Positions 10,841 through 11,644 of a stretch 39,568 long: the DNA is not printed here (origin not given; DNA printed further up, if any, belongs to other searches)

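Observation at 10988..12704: Translationally coupled ABC/AAA_21-type ATPase plus 168-aa Cys-rich PD-(D/E)xK-like protein: candidate undescribed two-gene defence module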

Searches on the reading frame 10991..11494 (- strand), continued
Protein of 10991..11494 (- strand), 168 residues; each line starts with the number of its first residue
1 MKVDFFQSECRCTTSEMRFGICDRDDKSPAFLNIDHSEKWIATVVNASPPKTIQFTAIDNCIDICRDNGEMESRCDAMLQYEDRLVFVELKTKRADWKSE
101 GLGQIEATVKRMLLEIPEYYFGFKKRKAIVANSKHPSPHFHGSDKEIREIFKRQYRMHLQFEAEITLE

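Call 44: search_protein_families(library=padloc, alignment_id=A2, max_evalue=0.00001)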
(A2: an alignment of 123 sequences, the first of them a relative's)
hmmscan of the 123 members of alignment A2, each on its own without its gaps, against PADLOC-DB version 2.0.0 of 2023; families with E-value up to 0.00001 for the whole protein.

A. member 1, L009:4744-6024:+ (427 aa): 0 families

B. families by the number of members that match (of 123 scanned): 389 families (the first 25 are shown)
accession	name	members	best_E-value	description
PDLC04135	mad3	4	5.4e-33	mads_3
PDLC03040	REase_I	3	1.6e-130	Type I restriction enzyme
PDLC03041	REase_I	3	9.5e-78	Type I restriction enzyme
PDLC03048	REase_I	3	9.4e-60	Type I restriction enzyme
PDLC03032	MTase_I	3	5.4e-34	Type I methyltransferase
PDLC02335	AbiLi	3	3.8e-14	AbiLi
PDLC04140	mad8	3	3.7e-10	mads_8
PDLC02914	ATPase-Toprim_I-B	3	4.3e-09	-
PDLC04791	PDC-S01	2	2.2e-184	-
PDLC03035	MTase_I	2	3e-178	Type I methyltransferase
PDLC05009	PDC-S37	2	3.8e-170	-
PDLC03100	Specificity_I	2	8.8e-142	Type I specificity subunit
PDLC04787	PDC-S01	2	3e-116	-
PDLC03103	Specificity_I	2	3.2e-110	Type I specificity subunit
PDLC02194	Hhe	2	2.5e-89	-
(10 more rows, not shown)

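Call 45: search_protein_families(library=pfam, alignment_id=A2, max_evalue=0.00001)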
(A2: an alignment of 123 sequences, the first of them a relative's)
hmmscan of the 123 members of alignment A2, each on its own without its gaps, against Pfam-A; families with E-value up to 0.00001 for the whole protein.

A. member 1, L009:4744-6024:+ (427 aa): 3 families
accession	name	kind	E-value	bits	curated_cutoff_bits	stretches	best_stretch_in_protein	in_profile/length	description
PF00108.29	Thiolase_N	-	4.3e-68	229.9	26.4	1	7-278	1-260/260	Thiolase, N-terminal domain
PF02803.24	Thiolase_C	-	5.3e-39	133.1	27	1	285-425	1-123/123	Thiolase, C-terminal domain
PF00109.32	ketoacyl-synt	-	4.6e-06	26.9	20.8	0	81-120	164-203/252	Beta-ketoacyl synthase, N-terminal domain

B. families by the number of members that match (of 123 scanned): 183 families (the first 25 are shown)
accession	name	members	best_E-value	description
PF00270.35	DEAD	4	6.6e-54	DEAD/DEAH box helicase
PF04851.21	ResIII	4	1.7e-22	Type III restriction enzyme, res subunit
PF07719.23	TPR_2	4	4.1e-15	Tetratricopeptide repeat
PF18766.7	SWI2_SNF2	3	2.5e-73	SWI2/SNF2 ATPase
PF00005.33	ABC_tran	3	3.3e-30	ABC transporter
PF22679.2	T1R_D3-like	3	5.4e-22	Type I restriction enzyme subunit R domain 3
PF18962.6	Por_Secre_tail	3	6.5e-11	Secretion system C-terminal sorting domain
PF01070.24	FMN_dh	2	7.9e-124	FMN-dependent dehydrogenase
PF02737.24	3HCDH_N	2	1.2e-61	3-hydroxyacyl-CoA dehydrogenase, NAD binding domain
PF00725.27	3HCDH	2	3e-52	3-hydroxyacyl-CoA dehydrogenase, C-terminal domain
PF00378.25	ECH_1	2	1.8e-48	Enoyl-CoA hydratase/isomerase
PF08450.18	SGL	2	1.8e-41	SMP-30/Gluconolactonase/LRE-like region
PF13173.12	AAA_14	2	9.1e-36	AAA domain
PF01420.25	Methylase_S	2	1.2e-32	Type I restriction modification DNA specificity domain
PF04313.20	HSDR_N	2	1.5e-32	Type I restriction enzyme R protein N terminus (HSDR_N)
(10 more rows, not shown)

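Call 72: search_protein_representatives(alignment_id=A1)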
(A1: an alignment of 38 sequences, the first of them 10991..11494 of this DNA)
Query: 38 sequences, 167 profile positions. Proteins with E-value up to 0.001 (for the whole library): 878; up to 1e-10: 534; up to 1e-30: 142. The best 150 are listed.
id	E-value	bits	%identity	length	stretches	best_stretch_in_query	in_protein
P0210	4.5e-72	257.5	-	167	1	1-166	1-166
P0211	3.2e-61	222.3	-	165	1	1-166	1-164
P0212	9.1e-60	217.5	-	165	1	1-166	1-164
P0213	1.3e-55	204.1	-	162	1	1-166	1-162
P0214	3.3e-53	196.2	-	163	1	1-166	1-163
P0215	1.6e-51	190.7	-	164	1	1-166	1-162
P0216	7.3e-50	185.3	-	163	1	1-167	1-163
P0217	1.1e-49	184.7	-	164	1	1-166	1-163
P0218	2.7e-49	183.4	-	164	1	1-166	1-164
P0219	7.3e-49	182.0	-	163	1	3-166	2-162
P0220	5.2e-48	179.3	-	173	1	2-166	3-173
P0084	6.3e-48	179.0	-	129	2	57-166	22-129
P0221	3.0e-47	176.8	-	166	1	1-166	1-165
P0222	4.1e-47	176.4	-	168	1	1-166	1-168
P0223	1.0e-46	175.1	-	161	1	1-166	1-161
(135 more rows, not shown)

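Call 74: search_solved_structures(query=A4, max_evalue=10, show_alignments=3)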
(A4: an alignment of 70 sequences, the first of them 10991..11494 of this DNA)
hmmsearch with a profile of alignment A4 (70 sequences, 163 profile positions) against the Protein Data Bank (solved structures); distinct sequences matched with E-value up to 10: 4.
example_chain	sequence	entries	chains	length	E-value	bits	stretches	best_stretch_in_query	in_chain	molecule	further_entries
3jbn_AL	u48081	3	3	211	0.15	15.1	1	65-124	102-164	60S ribosomal protein eL13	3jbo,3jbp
5umd_L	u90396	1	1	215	0.16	15.1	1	65-124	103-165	60S ribosomal protein L13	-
3j79_L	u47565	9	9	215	0.17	15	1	65-124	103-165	60S ribosomal protein eL13 | 60S ribosomal protein L13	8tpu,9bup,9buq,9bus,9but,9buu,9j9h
4nox_A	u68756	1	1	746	1.1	12.3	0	101-160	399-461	Eukaryotic translation initiation factor 3 subunit B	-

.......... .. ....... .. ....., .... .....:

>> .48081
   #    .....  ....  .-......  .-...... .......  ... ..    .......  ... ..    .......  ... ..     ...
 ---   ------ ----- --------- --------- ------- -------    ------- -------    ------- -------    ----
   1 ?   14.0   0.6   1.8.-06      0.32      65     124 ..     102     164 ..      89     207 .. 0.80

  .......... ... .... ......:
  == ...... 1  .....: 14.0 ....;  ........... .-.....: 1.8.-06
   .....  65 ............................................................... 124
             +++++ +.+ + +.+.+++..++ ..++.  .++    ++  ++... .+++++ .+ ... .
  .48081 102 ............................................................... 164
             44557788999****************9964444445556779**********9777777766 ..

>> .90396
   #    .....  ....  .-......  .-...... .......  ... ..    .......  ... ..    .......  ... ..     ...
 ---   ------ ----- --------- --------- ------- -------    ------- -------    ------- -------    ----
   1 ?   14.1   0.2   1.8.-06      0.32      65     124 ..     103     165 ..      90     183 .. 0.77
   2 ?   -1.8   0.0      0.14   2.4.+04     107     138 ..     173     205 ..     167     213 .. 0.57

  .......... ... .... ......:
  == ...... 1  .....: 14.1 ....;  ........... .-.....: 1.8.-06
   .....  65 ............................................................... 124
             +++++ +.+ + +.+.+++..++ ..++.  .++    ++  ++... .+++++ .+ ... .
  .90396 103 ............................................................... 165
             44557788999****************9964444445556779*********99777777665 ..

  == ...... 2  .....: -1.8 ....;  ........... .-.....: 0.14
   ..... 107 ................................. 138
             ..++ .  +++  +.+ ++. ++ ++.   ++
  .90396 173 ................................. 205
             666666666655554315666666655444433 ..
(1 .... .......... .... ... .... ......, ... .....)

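Call 75: search_protein_families(library=pfam, alignment_id=A4, max_evalue=1)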
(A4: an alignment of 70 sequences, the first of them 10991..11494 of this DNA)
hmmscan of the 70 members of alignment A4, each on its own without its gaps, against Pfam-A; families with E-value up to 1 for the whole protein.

A. member 1, window:10991-11494:- (168 aa): 0 families

B. families by the number of members that match (of 70 scanned): 53 families (the first 25 are shown)
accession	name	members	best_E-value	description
PF08011.17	PDDEXK_9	9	0.00015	PD-(D/E)XK nuclease superfamily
PF08378.17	NERD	6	0.025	Nuclease-related domain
PF14082.12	SduA_C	5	0.00076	Shedu protein SduA, C-terminal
PF13588.12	HSDR_N_2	4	0.031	Type I restriction enzyme R protein N terminus (HSDR_N)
PF01939.22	NucS_C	3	0.0032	Endonuclease NucS C-terminal domain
PF16248.10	DUF4905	3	0.0098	Domain of unknown function (DUF4905)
PF24341.1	OB_DEPS-1_6th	3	0.15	P-granule-associated protein DEPS-1, sixth OB-fold domain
PF22947.2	ULD_3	2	0.0011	Leucine--tRNA ligase, ubiquitin-like domain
PF14713.11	DUF4464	1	0.0038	Domain of unknown function (DUF4464)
PF24110.1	DUF7385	1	0.0057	Family of unknown function (DUF7385)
PF23363.1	DUF7089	1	0.0064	Family of unknown function (DUF7089)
PF01870.24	Hjc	1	0.0078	Archaeal holliday junction resolvase (hjc)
PF22403.1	DUF6981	1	0.0099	Domain of unknown function (DUF6981)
PF04811.21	Sec23_trunk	1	0.012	Sec23/Sec24 trunk domain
PF02381.23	MraZ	1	0.018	MraZ protein, putative antitoxin-like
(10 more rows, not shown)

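Call 85: search_protein_families(library=padloc, proteins=[L021:5677-7149:+, L021:7149-8291:+, L021:10505-13480:+, L025:5641-7353:+, L025:10505-13477:+, L052:4404-6506:+, L052:6506-7747:+, L052:10510-13806:+, L082:3885-7592:+, L079:5981-8707:+], max_evalue=1e-10)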
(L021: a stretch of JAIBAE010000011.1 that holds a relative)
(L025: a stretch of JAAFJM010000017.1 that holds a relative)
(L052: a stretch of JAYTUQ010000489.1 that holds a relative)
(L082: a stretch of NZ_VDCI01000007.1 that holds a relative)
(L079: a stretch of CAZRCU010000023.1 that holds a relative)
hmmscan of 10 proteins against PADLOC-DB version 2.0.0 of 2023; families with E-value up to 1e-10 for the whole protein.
L021:5677-7149:+ (491 aa): 24 families
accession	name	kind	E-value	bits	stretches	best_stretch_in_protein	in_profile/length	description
PDLC03038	MTase_I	-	6.3e-198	657.7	1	1-455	4-460/896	Type I methyltransferase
PDLC03039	MTase_I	-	1.1e-192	639.9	1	2-486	3-492/708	Type I methyltransferase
PDLC03031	MTase_I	-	1.6e-108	362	1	1-457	3-493/834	Type I methyltransferase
PDLC03027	MTase_I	-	1.6e-99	332.6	1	4-459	6-448/810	Type I methyltransferase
PDLC03022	MTase_I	-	1.3e-95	319.5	1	1-459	1-485/857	Type I methyltransferase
PDLC03028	MTase_I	-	5.9e-76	254.5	1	1-488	724-1230/1236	Type I methyltransferase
PDLC03032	MTase_I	-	2.7e-67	225.7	1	5-451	7-442/1001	Type I methyltransferase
PDLC03019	MTase_I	-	3.8e-61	205.5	1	6-453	8-463/932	Type I methyltransferase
PDLC03029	MTase_I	-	1.2e-58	197.1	1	3-463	6-491/661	Type I methyltransferase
PDLC03021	MTase_I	-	1.1e-52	177.5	1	5-485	9-490/491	Type I methyltransferase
PDLC04134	mad2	-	1.6e-50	170.4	1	3-420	138-487/492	mads_2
PDLC03035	MTase_I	-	2.2e-49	166.6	1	2-418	6-429/653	Type I methyltransferase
PDLC03026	MTase_I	-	2.1e-44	150.5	1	1-445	1-436/487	Type I methyltransferase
PDLC03240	MTase_II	-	8.6e-42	141.6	1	5-472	7-491/511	Type II methyltransferase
PDLC03020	MTase_I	-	1.9e-41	140.5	1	144-365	161-393/410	Type I methyltransferase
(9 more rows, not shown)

L021:7149-8291:+ (381 aa): 74 families (the best 25 are shown)
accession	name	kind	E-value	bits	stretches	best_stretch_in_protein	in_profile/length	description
PDLC03100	Specificity_I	-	8.8e-142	471.1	2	5-187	7-190/392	Type I specificity subunit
PDLC03103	Specificity_I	-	3.2e-110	367.5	2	7-184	9-186/392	Type I specificity subunit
PDLC03038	MTase_I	-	1.8e-84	282.2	2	3-183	513-693/896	Type I methyltransferase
PDLC03065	Specificity_I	-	2.5e-68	229.1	2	201-376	12-188/363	Type I specificity subunit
PDLC03194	Specificity_I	-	6.4e-60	201.2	2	95-374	104-377/391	Type I specificity subunit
PDLC03074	Specificity_I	-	6.2e-47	158.7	2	6-187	25-208/408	Type I specificity subunit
PDLC03069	Specificity_I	-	3.2e-46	156.2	2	205-378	4-181/387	Type I specificity subunit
PDLC03158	Specificity_I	-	3.3e-37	126.5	2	146-380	175-426/433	Type I specificity subunit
PDLC03079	Specificity_I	-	1.1e-33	115.1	1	7-377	29-440/470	Type I specificity subunit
PDLC03083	Specificity_I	-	1.1e-33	114.3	2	222-379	542-700/717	Type I specificity subunit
PDLC03087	Specificity_I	-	1.4e-33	114.5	1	5-380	12-410/418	Type I specificity subunit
PDLC04137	mad5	-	4.2e-33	113.1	1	8-376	3-390/392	mads_5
PDLC03172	Specificity_I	-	4e-32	109.8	2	212-379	238-414/431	Type I specificity subunit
PDLC03101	Specificity_I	-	3.7e-31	107.1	1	6-380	4-400/411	Type I specificity subunit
PDLC03178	Specificity_I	-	4.7e-31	106.6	2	6-184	217-407/411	Type I specificity subunit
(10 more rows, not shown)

L021:10505-13480:+ (992 aa): 6 families
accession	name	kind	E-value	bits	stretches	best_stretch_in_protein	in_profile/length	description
PDLC03040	REase_I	-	1.6e-130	434.8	1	43-716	23-726/1029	Type I restriction enzyme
PDLC03041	REase_I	-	9.5e-78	260.3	1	251-684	281-740/1099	Type I restriction enzyme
PDLC03044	REase_I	-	1.1e-72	243.5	2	92-569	69-550/1034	Type I restriction enzyme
PDLC03048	REase_I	-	9.4e-60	200.7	2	110-587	72-539/976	Type I restriction enzyme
PDLC03046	REase_I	-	3.5e-33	112.6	1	559-709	617-770/1025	Type I restriction enzyme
PDLC03045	REase_I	-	2.7e-22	76.6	1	283-499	255-482/995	Type I restriction enzyme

L025:5641-7353:+ (571 aa): 36 families (the best 25 are shown)
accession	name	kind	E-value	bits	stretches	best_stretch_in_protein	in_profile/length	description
PDLC00287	PtuA1|PtuA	-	1.1e-147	491.3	1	5-564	3-565/584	AAA ATPase domain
PDLC00271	PtuA1|PtuA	-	7.4e-39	132.5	1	353-480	198-320/421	AAA ATPase domain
PDLC00292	PtuA1|PtuA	-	1.5e-36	124.1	1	142-534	261-631/726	AAA ATPase domain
PDLC00304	PtuA1|PtuA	-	6.3e-36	122.5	1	216-481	38-331/444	AAA ATPase domain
PDLC02913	ATPase_I-A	-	3e-35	120.3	1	348-550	278-472/508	-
PDLC00295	PtuA1|PtuA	-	8.2e-34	115.4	1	347-542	203-391/451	AAA ATPase domain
PDLC00278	PtuA1|PtuA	-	1.7e-33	114.6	1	350-486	199-335/436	AAA ATPase domain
PDLC00299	PtuA1|PtuA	-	7.5e-33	112.3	1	351-546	293-487/535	AAA ATPase domain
PDLC00298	PtuA1|PtuA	-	2.9e-30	103.7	1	359-489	207-332/423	AAA ATPase domain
PDLC00277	PtuA1|PtuA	-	6.3e-30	102.7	1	352-480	200-326/423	AAA ATPase domain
PDLC00284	PtuA1|PtuA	-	1e-29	101.8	1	404-482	357-435/545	AAA ATPase domain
PDLC00301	PtuA1|PtuA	-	2.1e-28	97.5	1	398-532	241-372/429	AAA ATPase domain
PDLC00267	PtuA1|PtuA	-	4.3e-28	96.6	1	352-480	202-327/438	AAA ATPase domain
PDLC00305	PtuA1|PtuA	-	1.3e-27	95.1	1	196-479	5-285/392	AAA ATPase domain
PDLC00269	PtuA1|PtuA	-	3.1e-27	94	1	283-480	136-338/446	AAA ATPase domain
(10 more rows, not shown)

L025:10505-13477:+ (991 aa): 6 families
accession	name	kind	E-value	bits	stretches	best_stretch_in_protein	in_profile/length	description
PDLC03040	REase_I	-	1.9e-130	434.5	1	40-916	21-942/1029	Type I restriction enzyme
PDLC03041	REase_I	-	4.7e-74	248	1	251-681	282-738/1099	Type I restriction enzyme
PDLC03044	REase_I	-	7e-73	244.1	1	90-684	68-697/1034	Type I restriction enzyme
PDLC03048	REase_I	-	3.7e-59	198.7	2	254-591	214-548/976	Type I restriction enzyme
PDLC03046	REase_I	-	1.6e-33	113.8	1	585-677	643-732/1025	Type I restriction enzyme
PDLC03045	REase_I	-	1.5e-22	77.5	1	231-502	214-486/995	Type I restriction enzyme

L052:4404-6506:+ (701 aa): 14 families
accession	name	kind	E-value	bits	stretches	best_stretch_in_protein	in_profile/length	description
PDLC03029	MTase_I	-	7e-108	359.8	1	6-699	7-659/661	Type I methyltransferase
PDLC03022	MTase_I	-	4.5e-36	122.5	1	167-441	169-446/857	Type I methyltransferase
PDLC03027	MTase_I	-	1e-32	111.6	1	169-429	143-400/810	Type I methyltransferase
PDLC03240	MTase_II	-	2.8e-27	93.7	1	173-484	173-470/511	Type II methyltransferase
PDLC03031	MTase_I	-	9.1e-27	91.6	1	6-443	6-458/834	Type I methyltransferase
PDLC03021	MTase_I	-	3.6e-25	86.7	1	133-468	114-445/491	Type I methyltransferase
PDLC03035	MTase_I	-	8.8e-25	85.3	1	4-451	6-443/653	Type I methyltransferase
PDLC03038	MTase_I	-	1.7e-23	80.5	1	152-410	139-397/896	Type I methyltransferase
PDLC03019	MTase_I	-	8.8e-23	78.5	1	7-495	7-490/932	Type I methyltransferase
PDLC03032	MTase_I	-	1.5e-22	77.5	1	169-429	145-402/1001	Type I methyltransferase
PDLC03039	MTase_I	-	3.2e-22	76.4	1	7-411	6-396/708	Type I methyltransferase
PDLC03026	MTase_I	-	2.4e-21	74.4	1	253-424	227-388/487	Type I methyltransferase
PDLC03028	MTase_I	-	3.2e-21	73.1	1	168-427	881-1148/1236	Type I methyltransferase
PDLC03020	MTase_I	-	5.4e-16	56.7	1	169-381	170-393/410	Type I methyltransferase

L052:6506-7747:+ (414 aa): 79 families (the best 25 are shown)
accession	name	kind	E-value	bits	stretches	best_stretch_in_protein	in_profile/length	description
PDLC03105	Specificity_I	-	1.9e-87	292.6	1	1-413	2-438/448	Type I specificity subunit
PDLC03072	Specificity_I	-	1e-82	276.6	1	1-413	1-440/448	Type I specificity subunit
PDLC03090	Specificity_I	-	5.7e-80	267.7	2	83-412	99-433/434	Type I specificity subunit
PDLC03073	Specificity_I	-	2.2e-72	242.6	1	63-412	76-430/437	Type I specificity subunit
PDLC03083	Specificity_I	-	4e-56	188.5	1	128-413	433-708/717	Type I specificity subunit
PDLC03191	Specificity_I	-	5.7e-55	185.3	1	123-413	147-433/436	Type I specificity subunit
PDLC03174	Specificity_I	-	1.2e-54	183.9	1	103-412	128-437/468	Type I specificity subunit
PDLC03178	Specificity_I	-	1.1e-49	167.9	1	22-405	18-409/411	Type I specificity subunit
PDLC03099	Specificity_I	-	1.5e-48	164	1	22-412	3-392/405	Type I specificity subunit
PDLC03162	Specificity_I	-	4.7e-37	125.8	1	80-411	83-415/431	Type I specificity subunit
PDLC04137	mad5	-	1.4e-35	121.2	1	66-402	61-390/392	mads_5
PDLC03071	Specificity_I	-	2e-34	117.4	1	9-411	4-419/420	Type I specificity subunit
PDLC03098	Specificity_I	-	2.4e-34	117.5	2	210-412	243-438/443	Type I specificity subunit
PDLC03087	Specificity_I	-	3.9e-34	116.3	2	212-413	10-213/418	Type I specificity subunit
PDLC03169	Specificity_I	-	1.2e-33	115.2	2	211-410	4-207/461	Type I specificity subunit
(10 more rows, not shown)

L052:10510-13806:+ (1099 aa): 2 families
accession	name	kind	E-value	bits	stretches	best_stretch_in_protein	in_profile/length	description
PDLC03040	REase_I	-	6.4e-26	88.5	1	387-884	294-761/1029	Type I restriction enzyme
PDLC03041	REase_I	-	1.1e-18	64.7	1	416-916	369-842/1099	Type I restriction enzyme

L082:3885-7592:+ (1236 aa): 3 families
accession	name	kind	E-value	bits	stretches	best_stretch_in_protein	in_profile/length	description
PDLC02184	Dsr2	-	0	1590.1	1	7-1235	3-1219/1222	-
PDLC00407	ThsA1|ThsA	-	7e-28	95.5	1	14-232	7-220/478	STALD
PDLC00409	ThsA1|ThsA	-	3.9e-21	73.5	1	15-235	9-224/242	STALD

L079:5981-8707:+ (909 aa): 0 families

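Call 87: search_dna_similar(query=window:10991-11494:-, collection=phages, mode=protein, max_evalue=0.001, max_rows=10)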
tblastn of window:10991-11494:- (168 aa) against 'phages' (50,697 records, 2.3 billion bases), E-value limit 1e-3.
No match.

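Call 88: search_dna_similar(query=window:10991-11494:-, collection=plasmids, mode=protein, max_evalue=0.001, max_rows=15)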
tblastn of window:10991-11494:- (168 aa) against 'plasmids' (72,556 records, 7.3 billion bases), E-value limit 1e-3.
Records with a match: 1; places in all: 1; records where one place covers at least 80% of the query: 1.
Best place of each record, by identity: <60% 1.
By first word of the organism name: Persicobacter 1.
By predicted mobility (MOB-suite, as given by PLSDB): non-mobilizable 1.
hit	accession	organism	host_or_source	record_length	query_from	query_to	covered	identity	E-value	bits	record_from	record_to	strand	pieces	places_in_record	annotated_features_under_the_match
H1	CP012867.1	Persicobacter sp. JZB09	cell culture,soil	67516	15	151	82%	31.0%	2e-8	59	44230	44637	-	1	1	record has no annotation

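Call 89: find_related_loci(query=A1, collection=viral_contigs, flank=8000)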
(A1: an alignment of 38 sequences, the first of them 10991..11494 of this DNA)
Query A1 (168 aa) in viral_contigs; peptide patterns used: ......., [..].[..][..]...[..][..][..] (x = any residue, [..] = any of these).
95 stretches matched a pattern, but none encodes a relative of the query by tblastn (E <= 1e-3).
